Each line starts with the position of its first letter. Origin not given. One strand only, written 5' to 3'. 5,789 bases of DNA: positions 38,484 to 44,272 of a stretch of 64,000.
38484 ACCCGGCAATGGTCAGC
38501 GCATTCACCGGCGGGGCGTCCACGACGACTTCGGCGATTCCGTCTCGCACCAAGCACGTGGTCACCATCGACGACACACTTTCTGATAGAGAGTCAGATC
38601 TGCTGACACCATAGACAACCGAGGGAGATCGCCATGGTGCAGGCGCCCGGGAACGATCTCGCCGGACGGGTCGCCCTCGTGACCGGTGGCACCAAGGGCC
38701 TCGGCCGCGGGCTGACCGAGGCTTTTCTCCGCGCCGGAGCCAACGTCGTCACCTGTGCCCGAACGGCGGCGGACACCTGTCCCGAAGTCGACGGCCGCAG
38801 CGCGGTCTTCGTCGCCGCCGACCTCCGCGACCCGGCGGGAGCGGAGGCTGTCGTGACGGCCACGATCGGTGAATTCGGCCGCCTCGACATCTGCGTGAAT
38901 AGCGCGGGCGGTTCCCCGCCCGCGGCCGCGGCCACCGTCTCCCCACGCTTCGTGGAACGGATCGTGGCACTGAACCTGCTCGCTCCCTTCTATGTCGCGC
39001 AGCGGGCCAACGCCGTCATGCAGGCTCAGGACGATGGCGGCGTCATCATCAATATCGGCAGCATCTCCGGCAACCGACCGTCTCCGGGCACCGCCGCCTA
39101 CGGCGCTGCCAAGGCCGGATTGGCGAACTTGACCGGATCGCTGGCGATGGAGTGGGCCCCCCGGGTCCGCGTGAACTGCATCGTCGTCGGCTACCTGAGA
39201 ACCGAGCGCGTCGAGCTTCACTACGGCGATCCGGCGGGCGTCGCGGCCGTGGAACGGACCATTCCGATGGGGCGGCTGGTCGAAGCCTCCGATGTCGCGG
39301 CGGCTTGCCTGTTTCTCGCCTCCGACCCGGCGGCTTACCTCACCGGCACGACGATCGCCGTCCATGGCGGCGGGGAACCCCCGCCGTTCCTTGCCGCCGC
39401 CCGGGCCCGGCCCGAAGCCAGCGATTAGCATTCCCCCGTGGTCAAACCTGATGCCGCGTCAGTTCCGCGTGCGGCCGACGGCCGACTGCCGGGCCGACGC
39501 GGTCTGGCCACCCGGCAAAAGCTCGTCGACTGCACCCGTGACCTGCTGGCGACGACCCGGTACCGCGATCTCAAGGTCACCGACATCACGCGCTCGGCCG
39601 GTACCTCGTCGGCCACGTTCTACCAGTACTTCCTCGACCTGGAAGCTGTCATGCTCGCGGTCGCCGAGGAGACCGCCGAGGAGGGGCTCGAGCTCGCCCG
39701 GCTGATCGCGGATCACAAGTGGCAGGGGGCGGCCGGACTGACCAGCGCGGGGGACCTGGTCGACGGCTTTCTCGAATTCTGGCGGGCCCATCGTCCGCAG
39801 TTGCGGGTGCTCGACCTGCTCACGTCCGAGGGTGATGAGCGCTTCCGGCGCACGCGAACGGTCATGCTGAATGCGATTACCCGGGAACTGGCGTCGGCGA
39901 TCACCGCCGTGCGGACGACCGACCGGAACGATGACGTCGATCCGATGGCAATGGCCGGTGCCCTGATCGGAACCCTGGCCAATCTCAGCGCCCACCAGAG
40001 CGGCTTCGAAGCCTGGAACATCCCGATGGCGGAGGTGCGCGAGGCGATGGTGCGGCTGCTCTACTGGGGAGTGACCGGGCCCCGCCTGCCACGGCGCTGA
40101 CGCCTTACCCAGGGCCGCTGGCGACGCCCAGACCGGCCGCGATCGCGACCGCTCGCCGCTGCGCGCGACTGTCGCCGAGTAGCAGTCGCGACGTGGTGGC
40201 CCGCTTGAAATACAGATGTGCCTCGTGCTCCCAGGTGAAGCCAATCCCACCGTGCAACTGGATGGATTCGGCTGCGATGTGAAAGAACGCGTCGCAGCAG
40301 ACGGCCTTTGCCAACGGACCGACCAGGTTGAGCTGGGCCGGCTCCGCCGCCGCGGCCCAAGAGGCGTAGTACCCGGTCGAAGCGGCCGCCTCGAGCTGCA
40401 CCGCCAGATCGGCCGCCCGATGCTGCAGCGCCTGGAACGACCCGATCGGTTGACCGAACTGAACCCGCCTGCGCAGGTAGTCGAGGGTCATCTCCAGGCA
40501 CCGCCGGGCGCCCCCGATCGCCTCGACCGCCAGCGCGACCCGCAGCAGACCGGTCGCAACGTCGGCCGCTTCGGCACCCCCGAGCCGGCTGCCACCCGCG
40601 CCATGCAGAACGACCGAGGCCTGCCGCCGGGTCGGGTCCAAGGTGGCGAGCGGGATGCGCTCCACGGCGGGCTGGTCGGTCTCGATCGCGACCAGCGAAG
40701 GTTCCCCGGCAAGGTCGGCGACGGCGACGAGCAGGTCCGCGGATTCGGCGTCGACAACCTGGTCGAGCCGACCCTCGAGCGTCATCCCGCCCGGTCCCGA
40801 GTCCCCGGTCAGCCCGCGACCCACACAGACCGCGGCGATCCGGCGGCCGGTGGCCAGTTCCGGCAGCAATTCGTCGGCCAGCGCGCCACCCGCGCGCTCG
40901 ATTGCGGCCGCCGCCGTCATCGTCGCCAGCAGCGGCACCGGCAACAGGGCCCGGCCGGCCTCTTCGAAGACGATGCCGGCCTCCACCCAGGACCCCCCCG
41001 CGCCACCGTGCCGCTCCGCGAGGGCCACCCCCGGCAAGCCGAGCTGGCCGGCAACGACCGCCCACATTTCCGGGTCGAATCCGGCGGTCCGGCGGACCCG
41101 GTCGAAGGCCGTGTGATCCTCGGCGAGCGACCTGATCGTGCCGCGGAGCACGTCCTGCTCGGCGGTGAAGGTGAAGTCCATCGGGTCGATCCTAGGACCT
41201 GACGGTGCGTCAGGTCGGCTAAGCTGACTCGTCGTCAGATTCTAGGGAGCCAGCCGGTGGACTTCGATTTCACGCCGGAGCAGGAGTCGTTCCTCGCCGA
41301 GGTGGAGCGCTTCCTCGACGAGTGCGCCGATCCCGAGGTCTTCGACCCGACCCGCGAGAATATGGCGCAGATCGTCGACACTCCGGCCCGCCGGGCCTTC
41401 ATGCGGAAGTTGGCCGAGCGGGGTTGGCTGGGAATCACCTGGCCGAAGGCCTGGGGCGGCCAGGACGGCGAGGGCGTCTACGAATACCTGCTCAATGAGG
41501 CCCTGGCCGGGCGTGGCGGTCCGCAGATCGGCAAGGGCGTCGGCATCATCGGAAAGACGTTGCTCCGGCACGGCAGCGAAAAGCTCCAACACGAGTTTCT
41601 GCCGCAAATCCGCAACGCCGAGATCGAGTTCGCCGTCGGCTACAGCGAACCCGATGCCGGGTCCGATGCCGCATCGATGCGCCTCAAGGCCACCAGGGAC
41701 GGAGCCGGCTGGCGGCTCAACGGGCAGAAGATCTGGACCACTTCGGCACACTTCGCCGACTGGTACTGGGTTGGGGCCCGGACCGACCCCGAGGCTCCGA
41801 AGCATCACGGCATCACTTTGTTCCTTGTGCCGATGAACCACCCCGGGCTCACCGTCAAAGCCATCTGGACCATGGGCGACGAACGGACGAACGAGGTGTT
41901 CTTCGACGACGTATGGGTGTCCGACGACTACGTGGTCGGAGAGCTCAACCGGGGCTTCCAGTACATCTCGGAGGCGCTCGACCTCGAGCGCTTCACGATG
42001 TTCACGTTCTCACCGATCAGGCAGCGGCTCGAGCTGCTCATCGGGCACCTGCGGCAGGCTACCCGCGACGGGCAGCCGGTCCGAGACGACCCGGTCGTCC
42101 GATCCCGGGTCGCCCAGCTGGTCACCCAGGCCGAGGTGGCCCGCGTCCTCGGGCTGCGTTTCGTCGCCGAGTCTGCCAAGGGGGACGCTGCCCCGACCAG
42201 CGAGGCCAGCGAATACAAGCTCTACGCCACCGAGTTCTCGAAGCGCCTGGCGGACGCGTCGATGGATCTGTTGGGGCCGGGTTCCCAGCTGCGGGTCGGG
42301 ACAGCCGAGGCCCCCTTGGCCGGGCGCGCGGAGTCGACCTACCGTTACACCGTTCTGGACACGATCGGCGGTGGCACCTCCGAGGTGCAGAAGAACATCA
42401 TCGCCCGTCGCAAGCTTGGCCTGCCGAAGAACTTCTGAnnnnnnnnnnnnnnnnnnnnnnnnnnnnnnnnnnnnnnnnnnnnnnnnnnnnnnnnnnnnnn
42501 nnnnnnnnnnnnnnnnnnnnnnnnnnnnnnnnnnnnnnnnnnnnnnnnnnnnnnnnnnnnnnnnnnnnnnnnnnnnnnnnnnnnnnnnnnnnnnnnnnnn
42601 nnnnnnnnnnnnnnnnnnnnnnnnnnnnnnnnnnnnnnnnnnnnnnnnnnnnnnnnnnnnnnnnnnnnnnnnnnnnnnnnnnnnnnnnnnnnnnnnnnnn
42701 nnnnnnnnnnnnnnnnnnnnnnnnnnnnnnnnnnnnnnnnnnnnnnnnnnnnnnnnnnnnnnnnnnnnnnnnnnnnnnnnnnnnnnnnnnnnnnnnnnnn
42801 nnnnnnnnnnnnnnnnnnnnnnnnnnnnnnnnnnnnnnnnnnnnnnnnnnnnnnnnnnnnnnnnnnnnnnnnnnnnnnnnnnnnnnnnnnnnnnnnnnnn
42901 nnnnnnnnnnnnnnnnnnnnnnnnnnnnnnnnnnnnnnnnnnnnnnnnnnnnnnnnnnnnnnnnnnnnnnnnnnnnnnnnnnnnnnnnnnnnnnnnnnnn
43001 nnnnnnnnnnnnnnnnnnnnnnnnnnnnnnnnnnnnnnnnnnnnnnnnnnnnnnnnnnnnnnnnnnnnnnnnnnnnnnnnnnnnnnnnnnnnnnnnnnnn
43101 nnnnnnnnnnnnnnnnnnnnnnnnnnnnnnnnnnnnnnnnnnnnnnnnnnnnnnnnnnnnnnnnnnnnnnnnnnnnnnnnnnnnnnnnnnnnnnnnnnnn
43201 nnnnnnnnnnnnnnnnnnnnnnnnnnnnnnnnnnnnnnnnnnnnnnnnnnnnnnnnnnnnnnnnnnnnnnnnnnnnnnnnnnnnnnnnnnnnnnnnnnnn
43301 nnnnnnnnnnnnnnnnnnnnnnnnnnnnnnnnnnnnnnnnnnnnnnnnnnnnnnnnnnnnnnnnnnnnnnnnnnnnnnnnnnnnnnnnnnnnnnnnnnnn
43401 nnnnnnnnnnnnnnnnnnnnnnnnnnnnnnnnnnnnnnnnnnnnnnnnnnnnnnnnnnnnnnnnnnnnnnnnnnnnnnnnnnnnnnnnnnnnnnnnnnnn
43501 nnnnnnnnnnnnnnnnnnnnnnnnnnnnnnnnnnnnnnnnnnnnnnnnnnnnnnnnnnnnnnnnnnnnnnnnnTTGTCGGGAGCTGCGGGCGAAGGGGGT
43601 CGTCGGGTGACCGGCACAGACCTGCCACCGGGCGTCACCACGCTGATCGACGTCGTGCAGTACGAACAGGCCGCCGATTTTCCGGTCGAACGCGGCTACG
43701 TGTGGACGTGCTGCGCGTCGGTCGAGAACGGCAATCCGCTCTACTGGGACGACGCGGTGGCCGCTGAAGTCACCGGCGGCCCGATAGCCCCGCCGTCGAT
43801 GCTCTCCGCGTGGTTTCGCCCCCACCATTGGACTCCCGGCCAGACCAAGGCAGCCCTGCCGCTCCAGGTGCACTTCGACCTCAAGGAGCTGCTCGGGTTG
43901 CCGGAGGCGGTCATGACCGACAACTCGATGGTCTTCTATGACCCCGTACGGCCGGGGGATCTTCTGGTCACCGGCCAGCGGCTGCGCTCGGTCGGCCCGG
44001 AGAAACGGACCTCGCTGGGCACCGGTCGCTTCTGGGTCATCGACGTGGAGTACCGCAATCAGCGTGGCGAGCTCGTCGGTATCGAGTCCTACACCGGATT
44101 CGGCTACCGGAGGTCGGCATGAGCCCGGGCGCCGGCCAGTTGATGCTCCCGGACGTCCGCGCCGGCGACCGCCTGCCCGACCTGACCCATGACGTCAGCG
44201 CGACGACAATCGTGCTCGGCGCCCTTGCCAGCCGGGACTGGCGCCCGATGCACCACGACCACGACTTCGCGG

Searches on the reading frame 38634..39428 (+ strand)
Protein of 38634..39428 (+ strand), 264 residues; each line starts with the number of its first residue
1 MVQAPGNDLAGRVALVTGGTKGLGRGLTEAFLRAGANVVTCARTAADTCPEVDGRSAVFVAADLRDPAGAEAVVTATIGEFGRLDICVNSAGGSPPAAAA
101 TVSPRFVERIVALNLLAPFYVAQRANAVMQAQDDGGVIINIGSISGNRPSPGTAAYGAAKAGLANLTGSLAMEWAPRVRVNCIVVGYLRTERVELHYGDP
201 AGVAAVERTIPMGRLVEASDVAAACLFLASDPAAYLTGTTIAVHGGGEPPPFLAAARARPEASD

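Call 23: search_protein_families(library=pfam, proteins=[window:38634-39428:+], max_evalue=0.01)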
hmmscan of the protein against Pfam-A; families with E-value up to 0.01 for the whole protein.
window:38634-39428:+ (264 aa): 5 families
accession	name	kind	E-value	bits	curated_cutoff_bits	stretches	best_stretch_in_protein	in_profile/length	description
PF13561.12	adh_short_C2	-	2e-50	172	27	1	21-246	6-234/236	Enoyl-(Acyl carrier protein) reductase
PF00106.31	adh_short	-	7.2e-43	146.8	26.6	1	12-192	1-186/195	short chain dehydrogenase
PF23441.1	SDR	-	7.3e-17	62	27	1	7-246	3-254/258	SDR-like rossmann domain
PF08659.16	KR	-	8.3e-06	26.3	22.6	1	14-166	3-159/180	KR domain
PF01370.27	Epimerase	-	8.5e-05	22.5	20.9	1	14-109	1-90/240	NAD dependent epimerase/dehydratase family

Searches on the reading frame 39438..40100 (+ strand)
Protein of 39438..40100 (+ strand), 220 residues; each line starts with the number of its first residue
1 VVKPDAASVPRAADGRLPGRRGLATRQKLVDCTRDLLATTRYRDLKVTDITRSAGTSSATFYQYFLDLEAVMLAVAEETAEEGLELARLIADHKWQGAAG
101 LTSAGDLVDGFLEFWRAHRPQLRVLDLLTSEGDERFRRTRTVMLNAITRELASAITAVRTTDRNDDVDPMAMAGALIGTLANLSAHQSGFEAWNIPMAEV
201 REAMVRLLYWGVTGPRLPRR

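Call 23: search_protein_families(library=pfam, proteins=[window:39438-40100:+], max_evalue=0.01)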
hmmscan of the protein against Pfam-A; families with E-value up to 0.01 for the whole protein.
window:39438-40100:+ (220 aa): 2 families
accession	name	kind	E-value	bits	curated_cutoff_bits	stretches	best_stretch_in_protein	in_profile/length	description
PF19352.4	TetR_C_38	-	3.7e-45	153.8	23.9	1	86-218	1-134/135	Tetracyclin repressor-like, C-terminal domain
PF00440.29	TetR_N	-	7e-05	23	24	1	31-74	3-46/47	Bacterial regulatory proteins, tetR family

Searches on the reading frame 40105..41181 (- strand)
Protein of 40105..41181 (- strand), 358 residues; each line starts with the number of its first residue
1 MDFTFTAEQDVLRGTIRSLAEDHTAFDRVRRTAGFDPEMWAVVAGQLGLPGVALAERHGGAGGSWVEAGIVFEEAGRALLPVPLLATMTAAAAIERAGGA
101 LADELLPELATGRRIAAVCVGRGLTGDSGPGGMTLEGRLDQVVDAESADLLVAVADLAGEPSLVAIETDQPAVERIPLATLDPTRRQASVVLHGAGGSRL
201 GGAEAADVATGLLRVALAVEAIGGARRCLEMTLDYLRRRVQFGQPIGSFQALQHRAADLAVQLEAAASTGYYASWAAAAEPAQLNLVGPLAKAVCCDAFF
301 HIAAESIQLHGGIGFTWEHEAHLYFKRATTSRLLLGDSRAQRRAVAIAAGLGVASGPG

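Call 23: search_protein_families(library=pfam, proteins=[window:40105-41181:-], max_evalue=0.01)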
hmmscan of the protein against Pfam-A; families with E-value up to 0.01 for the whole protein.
window:40105-41181:- (358 aa): 3 families
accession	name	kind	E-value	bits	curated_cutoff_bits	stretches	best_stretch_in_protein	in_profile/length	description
PF00441.29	Acyl-CoA_dh_1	-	8.2e-29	101.1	22.4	1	202-346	3-146/150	Acyl-CoA dehydrogenase, C-terminal domain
PF02771.21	Acyl-CoA_dh_N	-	2.9e-13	50.6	22.9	1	6-112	1-112/113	Acyl-CoA dehydrogenase, N-terminal domain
PF08028.16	Acyl-CoA_dh_2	-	2.1e-07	31.7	22.7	1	217-315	3-110/134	Acyl-CoA dehydrogenase, C-terminal domain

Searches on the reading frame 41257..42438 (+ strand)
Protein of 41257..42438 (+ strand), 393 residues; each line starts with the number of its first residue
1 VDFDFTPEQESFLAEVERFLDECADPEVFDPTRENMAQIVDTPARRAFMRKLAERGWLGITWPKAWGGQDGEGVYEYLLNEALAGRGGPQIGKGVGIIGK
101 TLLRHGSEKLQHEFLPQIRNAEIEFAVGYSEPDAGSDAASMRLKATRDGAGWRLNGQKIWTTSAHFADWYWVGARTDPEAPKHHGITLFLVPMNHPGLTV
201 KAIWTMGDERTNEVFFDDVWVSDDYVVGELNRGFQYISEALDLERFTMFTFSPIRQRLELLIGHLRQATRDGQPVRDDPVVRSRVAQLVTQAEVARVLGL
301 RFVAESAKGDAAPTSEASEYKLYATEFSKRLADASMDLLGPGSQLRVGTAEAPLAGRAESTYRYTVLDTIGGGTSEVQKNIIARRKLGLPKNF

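Call 23: search_protein_families(library=pfam, proteins=[window:41257-42438:+], max_evalue=0.01)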
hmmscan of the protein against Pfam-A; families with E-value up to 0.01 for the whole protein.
window:41257-42438:+ (393 aa): 3 families
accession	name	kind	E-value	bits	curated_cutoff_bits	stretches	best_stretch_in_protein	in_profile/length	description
PF00441.29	Acyl-CoA_dh_1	-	7.5e-26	91.5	22.4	1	231-386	1-149/150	Acyl-CoA dehydrogenase, C-terminal domain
PF02770.24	Acyl-CoA_dh_M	-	5.6e-23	81.4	33.3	1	126-219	1-97/97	Acyl-CoA dehydrogenase, middle domain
PF02771.21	Acyl-CoA_dh_N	-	7.1e-15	55.8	22.9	1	6-119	1-110/113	Acyl-CoA dehydrogenase, N-terminal domain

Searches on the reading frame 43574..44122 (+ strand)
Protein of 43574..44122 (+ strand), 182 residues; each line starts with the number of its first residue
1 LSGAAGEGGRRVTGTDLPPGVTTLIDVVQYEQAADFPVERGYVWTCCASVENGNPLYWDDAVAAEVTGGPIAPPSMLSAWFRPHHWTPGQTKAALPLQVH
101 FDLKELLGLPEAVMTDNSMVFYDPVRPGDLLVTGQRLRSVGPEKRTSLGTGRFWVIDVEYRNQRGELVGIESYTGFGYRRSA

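Call 23: search_protein_families(library=pfam, proteins=[window:43574-44122:+], max_evalue=0.01)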
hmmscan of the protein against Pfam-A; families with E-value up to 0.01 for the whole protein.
window:43574-44122:+ (182 aa): 1 family
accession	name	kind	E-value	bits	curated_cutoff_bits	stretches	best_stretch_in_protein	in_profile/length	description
PF13452.11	FAS1_DH_region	-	3.9e-12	46.9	22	1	33-168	9-129/132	FAS1-like, dehydratase domain region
